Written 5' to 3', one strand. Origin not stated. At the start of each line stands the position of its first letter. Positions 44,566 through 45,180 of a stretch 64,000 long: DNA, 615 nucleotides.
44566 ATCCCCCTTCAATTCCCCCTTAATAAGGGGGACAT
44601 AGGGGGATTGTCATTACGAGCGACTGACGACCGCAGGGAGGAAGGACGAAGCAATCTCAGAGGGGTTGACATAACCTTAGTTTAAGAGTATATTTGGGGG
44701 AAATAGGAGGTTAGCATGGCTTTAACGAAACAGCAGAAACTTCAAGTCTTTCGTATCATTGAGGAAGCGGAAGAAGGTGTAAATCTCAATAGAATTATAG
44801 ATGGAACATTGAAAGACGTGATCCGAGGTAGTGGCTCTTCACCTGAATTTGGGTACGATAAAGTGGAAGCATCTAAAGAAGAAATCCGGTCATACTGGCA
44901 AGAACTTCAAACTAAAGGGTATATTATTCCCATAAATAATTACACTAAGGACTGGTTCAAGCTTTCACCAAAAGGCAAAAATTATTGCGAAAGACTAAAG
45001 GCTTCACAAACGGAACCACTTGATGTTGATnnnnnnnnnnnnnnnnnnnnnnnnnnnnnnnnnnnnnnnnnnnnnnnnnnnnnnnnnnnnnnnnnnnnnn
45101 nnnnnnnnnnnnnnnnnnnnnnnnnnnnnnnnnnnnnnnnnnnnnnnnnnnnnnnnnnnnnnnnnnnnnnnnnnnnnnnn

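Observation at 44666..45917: AT-rich two-gene cassette: wHTH + Ymh/TIGR02391-like HEPN protein, translationally coupled to a membrane-anchored protein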

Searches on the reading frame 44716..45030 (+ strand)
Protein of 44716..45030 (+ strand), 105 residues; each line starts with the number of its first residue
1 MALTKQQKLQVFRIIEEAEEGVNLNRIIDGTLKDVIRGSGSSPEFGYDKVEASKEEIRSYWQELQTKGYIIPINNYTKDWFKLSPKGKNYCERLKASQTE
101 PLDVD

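Call 38: search_protein_families(library=pfam, proteins=[window:44716-45030:+], max_evalue=1)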
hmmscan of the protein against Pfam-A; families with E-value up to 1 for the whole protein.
window:44716-45030:+ (105 aa): 3 families
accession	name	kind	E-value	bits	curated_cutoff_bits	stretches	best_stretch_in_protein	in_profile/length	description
PF22979.2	HTH_69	-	0.056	13.8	27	1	50-82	36-67/69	Winged helix-turn-helix domain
PF05036.18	SPOR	-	0.22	12.3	21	1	52-83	13-46/76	SPOR domain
PF03345.20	OST48_N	-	0.22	11.2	36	1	47-88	6-46/246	OST48, N-terminal domain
